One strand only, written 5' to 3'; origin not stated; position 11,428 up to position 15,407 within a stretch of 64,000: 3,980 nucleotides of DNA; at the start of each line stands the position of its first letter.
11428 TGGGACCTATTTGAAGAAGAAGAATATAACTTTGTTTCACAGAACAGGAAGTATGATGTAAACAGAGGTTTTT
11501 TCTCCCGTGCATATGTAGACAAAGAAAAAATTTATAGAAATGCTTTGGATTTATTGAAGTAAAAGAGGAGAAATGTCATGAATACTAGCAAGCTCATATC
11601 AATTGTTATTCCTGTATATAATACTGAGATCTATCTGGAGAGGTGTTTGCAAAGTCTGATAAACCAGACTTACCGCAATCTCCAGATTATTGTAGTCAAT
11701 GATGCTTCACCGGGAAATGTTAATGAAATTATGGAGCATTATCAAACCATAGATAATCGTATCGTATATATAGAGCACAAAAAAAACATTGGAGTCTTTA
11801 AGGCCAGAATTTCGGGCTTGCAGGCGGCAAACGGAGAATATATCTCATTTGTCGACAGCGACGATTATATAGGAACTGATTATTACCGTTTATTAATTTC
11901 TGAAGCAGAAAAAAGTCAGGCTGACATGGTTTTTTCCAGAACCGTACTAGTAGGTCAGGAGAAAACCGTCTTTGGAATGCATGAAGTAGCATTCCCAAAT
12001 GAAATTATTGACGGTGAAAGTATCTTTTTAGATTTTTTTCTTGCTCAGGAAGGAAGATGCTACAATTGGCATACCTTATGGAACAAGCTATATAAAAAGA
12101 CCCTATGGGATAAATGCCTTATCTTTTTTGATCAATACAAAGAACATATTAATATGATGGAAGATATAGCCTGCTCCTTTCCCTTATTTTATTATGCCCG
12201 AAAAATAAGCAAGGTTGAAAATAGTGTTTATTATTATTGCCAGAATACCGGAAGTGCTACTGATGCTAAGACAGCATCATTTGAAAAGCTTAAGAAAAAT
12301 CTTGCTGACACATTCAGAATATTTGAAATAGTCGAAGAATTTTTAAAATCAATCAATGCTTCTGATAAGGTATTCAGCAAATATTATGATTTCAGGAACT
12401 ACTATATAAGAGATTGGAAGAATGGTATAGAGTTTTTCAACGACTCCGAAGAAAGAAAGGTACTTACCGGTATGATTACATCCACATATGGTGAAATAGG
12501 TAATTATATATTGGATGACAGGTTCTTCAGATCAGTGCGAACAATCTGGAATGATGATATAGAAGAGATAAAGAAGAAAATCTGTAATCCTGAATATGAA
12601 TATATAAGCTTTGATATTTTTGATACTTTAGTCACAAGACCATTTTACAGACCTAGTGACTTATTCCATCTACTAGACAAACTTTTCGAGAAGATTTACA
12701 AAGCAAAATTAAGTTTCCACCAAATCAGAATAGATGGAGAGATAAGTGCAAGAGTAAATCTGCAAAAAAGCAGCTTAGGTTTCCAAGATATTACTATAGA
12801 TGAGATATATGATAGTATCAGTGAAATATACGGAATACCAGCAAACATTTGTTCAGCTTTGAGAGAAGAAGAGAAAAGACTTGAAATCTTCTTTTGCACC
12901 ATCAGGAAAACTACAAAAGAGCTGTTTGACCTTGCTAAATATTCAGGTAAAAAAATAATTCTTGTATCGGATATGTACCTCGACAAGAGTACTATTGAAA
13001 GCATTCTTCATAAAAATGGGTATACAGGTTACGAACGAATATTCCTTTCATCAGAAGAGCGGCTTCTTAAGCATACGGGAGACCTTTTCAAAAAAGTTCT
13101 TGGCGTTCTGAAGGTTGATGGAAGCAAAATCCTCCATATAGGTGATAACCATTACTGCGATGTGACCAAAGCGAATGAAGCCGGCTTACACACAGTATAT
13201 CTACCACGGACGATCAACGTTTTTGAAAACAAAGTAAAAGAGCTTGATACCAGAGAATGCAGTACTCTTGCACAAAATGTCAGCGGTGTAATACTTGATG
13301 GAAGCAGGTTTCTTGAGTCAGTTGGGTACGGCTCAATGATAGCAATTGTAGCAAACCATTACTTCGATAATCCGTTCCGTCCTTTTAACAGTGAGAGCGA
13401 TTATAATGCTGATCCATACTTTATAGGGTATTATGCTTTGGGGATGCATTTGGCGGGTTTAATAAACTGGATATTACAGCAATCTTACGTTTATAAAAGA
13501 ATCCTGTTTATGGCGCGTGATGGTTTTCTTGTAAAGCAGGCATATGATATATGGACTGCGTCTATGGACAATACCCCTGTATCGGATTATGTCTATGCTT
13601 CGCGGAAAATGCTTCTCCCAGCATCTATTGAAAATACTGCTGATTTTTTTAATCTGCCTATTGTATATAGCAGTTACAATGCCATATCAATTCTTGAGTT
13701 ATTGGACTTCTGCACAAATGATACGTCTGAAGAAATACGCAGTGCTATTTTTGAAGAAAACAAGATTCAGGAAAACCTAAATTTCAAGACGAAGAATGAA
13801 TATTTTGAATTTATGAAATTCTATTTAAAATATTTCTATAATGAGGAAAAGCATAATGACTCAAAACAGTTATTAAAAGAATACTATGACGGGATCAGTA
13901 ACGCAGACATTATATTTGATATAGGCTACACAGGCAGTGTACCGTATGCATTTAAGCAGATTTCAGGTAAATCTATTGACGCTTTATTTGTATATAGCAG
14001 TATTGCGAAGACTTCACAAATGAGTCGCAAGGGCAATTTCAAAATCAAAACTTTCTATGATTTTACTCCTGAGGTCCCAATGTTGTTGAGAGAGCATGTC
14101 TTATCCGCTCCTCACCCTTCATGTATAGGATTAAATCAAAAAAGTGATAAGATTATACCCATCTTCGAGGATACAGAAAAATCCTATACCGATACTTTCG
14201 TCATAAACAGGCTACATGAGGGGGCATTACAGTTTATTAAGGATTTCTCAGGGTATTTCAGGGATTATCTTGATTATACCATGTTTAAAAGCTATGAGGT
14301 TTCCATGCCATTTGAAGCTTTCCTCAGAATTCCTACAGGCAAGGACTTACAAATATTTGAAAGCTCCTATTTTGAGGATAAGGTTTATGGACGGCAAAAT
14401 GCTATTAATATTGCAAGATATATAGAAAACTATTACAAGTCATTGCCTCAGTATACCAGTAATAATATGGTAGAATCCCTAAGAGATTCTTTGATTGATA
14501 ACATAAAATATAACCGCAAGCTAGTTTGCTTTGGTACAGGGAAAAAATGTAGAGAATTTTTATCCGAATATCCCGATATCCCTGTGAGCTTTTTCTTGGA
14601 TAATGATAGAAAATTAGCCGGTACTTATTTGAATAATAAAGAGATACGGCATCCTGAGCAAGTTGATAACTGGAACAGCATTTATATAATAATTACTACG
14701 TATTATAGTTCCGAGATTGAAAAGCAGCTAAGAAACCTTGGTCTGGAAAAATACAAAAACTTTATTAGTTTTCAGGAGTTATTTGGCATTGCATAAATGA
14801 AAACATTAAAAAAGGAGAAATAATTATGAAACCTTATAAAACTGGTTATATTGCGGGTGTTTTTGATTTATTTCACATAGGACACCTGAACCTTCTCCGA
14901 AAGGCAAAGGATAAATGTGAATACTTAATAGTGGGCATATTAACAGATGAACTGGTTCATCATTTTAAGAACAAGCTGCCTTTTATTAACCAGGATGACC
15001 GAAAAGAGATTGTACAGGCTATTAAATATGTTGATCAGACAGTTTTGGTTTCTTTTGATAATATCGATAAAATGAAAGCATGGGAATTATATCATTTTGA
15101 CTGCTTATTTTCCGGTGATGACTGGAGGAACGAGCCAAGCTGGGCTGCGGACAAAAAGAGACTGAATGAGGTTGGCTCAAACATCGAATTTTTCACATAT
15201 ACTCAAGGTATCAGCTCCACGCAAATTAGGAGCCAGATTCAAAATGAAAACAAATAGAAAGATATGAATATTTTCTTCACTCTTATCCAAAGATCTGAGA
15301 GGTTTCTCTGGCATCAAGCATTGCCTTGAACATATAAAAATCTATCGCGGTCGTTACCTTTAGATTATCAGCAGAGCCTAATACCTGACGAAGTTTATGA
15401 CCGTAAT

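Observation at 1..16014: Exporter-less polyol-phosphate/phosphodiester glycan-decoration island next to the late flagellar operon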

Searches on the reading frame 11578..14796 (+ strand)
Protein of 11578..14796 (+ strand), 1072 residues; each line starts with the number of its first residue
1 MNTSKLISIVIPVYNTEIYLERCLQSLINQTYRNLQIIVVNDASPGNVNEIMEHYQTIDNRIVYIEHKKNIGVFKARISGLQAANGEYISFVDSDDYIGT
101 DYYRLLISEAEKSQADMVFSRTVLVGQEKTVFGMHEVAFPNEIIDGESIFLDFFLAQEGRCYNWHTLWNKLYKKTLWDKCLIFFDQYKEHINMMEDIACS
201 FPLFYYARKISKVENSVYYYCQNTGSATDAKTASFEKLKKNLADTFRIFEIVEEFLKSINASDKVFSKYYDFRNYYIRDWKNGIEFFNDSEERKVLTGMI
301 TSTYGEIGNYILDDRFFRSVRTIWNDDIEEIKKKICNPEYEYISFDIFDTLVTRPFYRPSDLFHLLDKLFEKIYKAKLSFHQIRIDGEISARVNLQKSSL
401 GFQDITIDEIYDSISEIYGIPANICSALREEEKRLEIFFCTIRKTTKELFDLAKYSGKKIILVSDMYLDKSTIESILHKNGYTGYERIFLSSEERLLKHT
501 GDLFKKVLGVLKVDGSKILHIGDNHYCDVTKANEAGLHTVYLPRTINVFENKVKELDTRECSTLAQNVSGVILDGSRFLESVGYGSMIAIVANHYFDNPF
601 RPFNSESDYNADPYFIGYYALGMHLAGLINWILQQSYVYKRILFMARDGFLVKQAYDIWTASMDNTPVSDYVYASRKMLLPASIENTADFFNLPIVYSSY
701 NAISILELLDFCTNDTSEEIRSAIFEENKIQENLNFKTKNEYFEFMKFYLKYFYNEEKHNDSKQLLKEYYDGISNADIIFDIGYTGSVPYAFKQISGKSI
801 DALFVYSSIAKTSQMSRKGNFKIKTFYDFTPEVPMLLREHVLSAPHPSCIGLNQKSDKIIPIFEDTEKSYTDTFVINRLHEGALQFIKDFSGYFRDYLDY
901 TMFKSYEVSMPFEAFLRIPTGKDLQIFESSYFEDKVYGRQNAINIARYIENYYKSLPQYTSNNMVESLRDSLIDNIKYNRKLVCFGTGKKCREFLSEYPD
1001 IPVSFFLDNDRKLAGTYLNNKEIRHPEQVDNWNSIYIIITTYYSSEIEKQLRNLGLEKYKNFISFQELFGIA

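Call 3: search_protein_families(library=pfam, proteins=[window:11578-14796:+], max_evalue=0.001)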
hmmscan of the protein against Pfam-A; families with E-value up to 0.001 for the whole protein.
window:11578-14796:+ (1072 aa): 4 families
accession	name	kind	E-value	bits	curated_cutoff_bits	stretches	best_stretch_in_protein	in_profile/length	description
PF00535.33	Glycos_transf_2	-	7.9e-32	110.9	23.3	1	8-138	1-131/168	Glycosyl transferase family 2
PF10111.15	Glyco_tranf_2_2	-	4.9e-10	39.8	27.3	1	8-124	1-126/276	Glycosyltransferase like family 2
PF13641.12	Glyco_tranf_2_3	-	3e-07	31.1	27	1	7-118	3-119/230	Glycosyltransferase like family 2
PF00702.32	Hydrolase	-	0.0001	23.2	26.4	1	426-536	83-191/191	haloacid dehalogenase-like hydrolase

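Call 6: search_protein_families(library=ncbifam, proteins=[window:11578-14796:+], max_evalue=0.01)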
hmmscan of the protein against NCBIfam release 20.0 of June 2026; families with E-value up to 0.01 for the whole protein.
window:11578-14796:+ (1072 aa): 28 families (the best 25 are shown)
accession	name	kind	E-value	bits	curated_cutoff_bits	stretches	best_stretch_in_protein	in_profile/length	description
NF007482.0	PRK10073.1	equivalog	6.9e-30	104.2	423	1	1-254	2-248/334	glycosyltransferase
NF047683.1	TeichurnBiosyTuaG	equivalog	4.9e-21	75.5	400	1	2-130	3-131/252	teichuronic acid biosynthesis protein TuaG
NF050050.1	ProtGlycPglI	equivalog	5.4e-15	55.6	500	1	6-116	3-114/306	GalNAc(5)-diNAcBac-PP-undecaprenol beta-1,3-glucosyltransferase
TIGR03937.1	PgaC_IcaA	equivalog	7.4e-15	54.8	422.3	1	4-112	44-152/407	poly-beta-1,6-N-acetyl-D-glucosamine synthase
TIGR03965.1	mycofact_glyco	equivalog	1.3e-14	53.9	280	1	6-136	75-205/467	mycofactocin biosynthesis glycosyltransferase MftF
NF053739.1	GlytfEpsEBac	equivalog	3.1e-13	49.3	450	1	7-130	3-127/265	glycosyltransferase EpsE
NF041875.1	EPS_EpsD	equivalog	3.7e-12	46.3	370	1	7-96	1-90/325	exopolysaccharide biosynthesis glycosyltransferase EpsD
TIGR04242.1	nodulat_NodC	equivalog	3.8e-12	45.9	550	1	7-114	50-160/395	chitooligosaccharide synthase NodC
NF041394.1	GtaseAglG_Halo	equivalog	9.9e-12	44.7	440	1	7-115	3-112/304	glucosyl-dolichyl phosphate glucuronosyltransferase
TIGR03111.1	glyc2_xrt_Gpos1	hypoth_equivalog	1.7e-11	43.5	363.95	1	6-127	50-173/439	TIGR03111 family XrtG-associated glycosyltransferase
NF007453.0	PRK10018.1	equivalog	3.2e-11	43.4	382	1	3-105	4-106/280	colanic acid biosynthesis glycosyltransferase WcaA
NF038302.1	EPS_HpsE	equivalog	3.6e-10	39.3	300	1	7-101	3-102/307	hormogonium polysaccharide biosynthesis glycosyltransferase HpsE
TIGR04017.1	WcaA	equivalog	4.6e-10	39.6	495.75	1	4-106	4-106/279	colanic acid biosynthesis glycosyltransferase WcaA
NF047588.1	GlcsyltransPgfSStrep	equivalog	2.9e-08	33.3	500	1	7-97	3-97/308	glycosyltransferase PgfS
NF038299.1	EPS_HpsN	equivalog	3e-08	33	425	1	6-104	2-100/317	hormogonium polysaccharide biosynthesis glycosyltransferase HpsN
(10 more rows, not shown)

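Call 7: search_protein_families(library=pfam, proteins=[window:11578-14796:+], max_evalue=10)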
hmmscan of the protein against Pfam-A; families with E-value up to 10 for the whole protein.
window:11578-14796:+ (1072 aa): 9 families
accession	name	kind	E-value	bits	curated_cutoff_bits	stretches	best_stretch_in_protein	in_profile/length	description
PF00535.33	Glycos_transf_2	-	7.9e-32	110.9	23.3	1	8-138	1-131/168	Glycosyl transferase family 2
PF10111.15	Glyco_tranf_2_2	-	4.9e-10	39.8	27.3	1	8-124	1-126/276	Glycosyltransferase like family 2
PF13641.12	Glyco_tranf_2_3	-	3e-07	31.1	27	1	7-118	3-119/230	Glycosyltransferase like family 2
PF00702.32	Hydrolase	-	0.0001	23.2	26.4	1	426-536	83-191/191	haloacid dehalogenase-like hydrolase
PF13242.12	Hydrolase_like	-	0.0023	18.3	22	1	502-541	8-47/75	HAD-hyrolase-like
PF00483.29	NTP_transferase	-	0.0075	16.3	21.2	1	10-134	24-148/245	Nucleotidyl transferase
PF13419.12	HAD_2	-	0.02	15.5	23.8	1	406-540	44-176/178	Haloacid dehalogenase-like hydrolase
PF22674.2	C2185-like_N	-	0.11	13.2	27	1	1012-1060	40-89/91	C2185-like, N-terminal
PF23564.1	EF-hand_FSTL1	-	6.2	7.5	27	1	726-768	17-59/120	Follistatin-related protein 1, EF-hand domain pair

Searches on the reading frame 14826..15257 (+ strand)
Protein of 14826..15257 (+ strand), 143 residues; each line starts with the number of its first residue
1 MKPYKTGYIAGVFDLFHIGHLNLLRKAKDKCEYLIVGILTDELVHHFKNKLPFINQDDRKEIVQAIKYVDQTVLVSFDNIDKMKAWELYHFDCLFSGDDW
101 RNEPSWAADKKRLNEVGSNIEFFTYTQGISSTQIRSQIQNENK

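Call 3: search_protein_families(library=pfam, proteins=[window:14826-15257:+], max_evalue=0.001)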
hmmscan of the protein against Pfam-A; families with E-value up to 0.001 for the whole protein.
window:14826-15257:+ (143 aa): 1 family
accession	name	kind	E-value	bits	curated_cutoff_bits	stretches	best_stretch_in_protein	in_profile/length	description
PF01467.32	CTP_transf_like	-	3e-19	70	21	1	9-136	2-132/133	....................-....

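Call 6: search_protein_families(library=ncbifam, proteins=[window:14826-15257:+], max_evalue=0.01)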
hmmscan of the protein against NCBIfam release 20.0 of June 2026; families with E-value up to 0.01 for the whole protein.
window:14826-15257:+ (143 aa): 20 families
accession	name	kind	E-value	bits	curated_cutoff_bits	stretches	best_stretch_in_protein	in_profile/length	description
TIGR01518.1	g3p_cytidyltrns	equivalog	2.6e-22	79.2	165.4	1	9-137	3-124/125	glycerol-3-phosphate cytidylyltransferase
TIGR00125.1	cyt_tran_rel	domain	4e-20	71.8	27.7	1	7-70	2-63/65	adenylyltransferase/cytidyltransferase family protein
TIGR02199.1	rfaE_dom_II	equivalog_domain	4.6e-20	71.9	181.5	1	7-139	14-143/144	D-glycero-beta-D-manno-heptose 1-phosphate adenylyltransferase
NF008454.0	PRK11316.1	equivalog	2.6e-14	52.7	521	1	10-141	346-474/475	bifunctional D-glycero-beta-D-manno-heptose-7-phosphate kinase/D-glycero-beta-D-manno-heptose 1-phosphate adenylyltransferase HldE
NF045965.1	RibF_rel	equivalog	1.1e-09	38.2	200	1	7-139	15-166/279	FAD synthase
NF001985.0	PRK00777.1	subfamily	1.2e-08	35.2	104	1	5-67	5-67/157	pantetheine-phosphate adenylyltransferase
NF005518.0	PRK07143.1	equivalog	5.9e-08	32.5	232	1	5-87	16-100/281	hypothetical protein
NF041124.1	CoaD_Thcocales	equivalog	3e-07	30.5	290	1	1-46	1-46/156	phosphopantetheine adenylyltransferase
NF002250.0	PRK01170.1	subfamily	6.4e-07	29.2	489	1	9-64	5-58/322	bifunctional pantetheine-phosphate adenylyltransferase/NTP phosphatase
TIGR01527.1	arch_NMN_Atrans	equivalog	3.4e-05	23.5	181.2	1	7-86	2-83/167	nicotinamide-nucleotide adenylyltransferase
TIGR01510.1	coaD_prev_kdtB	equivalog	9.2e-05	22.5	103.3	1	9-68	4-58/155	pantetheine-phosphate adenylyltransferase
TIGR00083.1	ribF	equivalog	0.00016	21.2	184.35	1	10-141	4-156/290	riboflavin biosynthesis protein RibF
NF002243.0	PRK01153.1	subfamily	0.00022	20.9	127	1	7-86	3-84/175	nicotinamide-nucleotide adenylyltransferase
NF004162.0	PRK05627.1-5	equivalog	0.00041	19.8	241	1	11-87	20-99/304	bifunctional riboflavin kinase/FAD synthetase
NF000839.0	PRK00071.1-1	equivalog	0.00074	19.5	187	0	6-65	8-65/219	nicotinate-nucleotide adenylyltransferase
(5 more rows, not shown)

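Call 85: search_solved_structures(query=window:14826-15257:+, max_evalue=0.001)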
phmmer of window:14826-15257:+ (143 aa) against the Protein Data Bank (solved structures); distinct sequences matched with E-value up to 0.001: 13.
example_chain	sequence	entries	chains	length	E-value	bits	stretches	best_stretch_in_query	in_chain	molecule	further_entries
3elb_A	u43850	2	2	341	7.4e-26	94.2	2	10-134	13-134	Ethanolamine-phosphate cytidylyltransferase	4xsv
2b7l_A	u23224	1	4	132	6.1e-15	58.8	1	10-139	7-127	glycerol-3-phosphate cytidylyltransferase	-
1coz_A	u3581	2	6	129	2.4e-14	56.8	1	10-138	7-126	PROTEIN (GLYCEROL-3-PHOSPHATE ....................) | glycerol-3-phosphate cytidylyltransferase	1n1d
3hl4_A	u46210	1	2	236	7e-12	48.8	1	8-74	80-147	Choline-phosphate cytidylyltransferase A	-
4mvc_A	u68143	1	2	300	9.4e-12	48.4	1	8-74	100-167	Choline-phosphate cytidylyltransferase A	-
4mvd_B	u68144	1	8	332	1.2e-11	48.1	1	8-74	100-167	Choline-phosphate cytidylyltransferase A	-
5x3d_A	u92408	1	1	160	1.2e-11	48.1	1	8-139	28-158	Phosphoenolpyruvate phosphomutase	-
3glv_A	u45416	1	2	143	7.6e-08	35.8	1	10-123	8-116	Lipopolysaccharide core biosynthesis protein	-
5x9q_A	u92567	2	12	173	3.3e-07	33.7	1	8-101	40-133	Putative cytidylyltransferase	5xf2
9hsg_A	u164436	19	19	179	5.9e-06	29.6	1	8-102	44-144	choline-phosphate cytidylyltransferase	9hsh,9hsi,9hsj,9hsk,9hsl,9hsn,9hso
9hsm_A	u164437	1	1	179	5.9e-06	29.6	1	8-102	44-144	choline-phosphate cytidylyltransferase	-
4zcp_A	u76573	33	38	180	5.9e-06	29.6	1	8-102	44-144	Cholinephosphate cytidylyltransferase | Choline-phosphate cytidylyltransferase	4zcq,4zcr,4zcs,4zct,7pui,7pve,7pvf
1f9a_A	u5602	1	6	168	0.00017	24.9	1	7-89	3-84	HYPOTHETICAL PROTEIN MJ0541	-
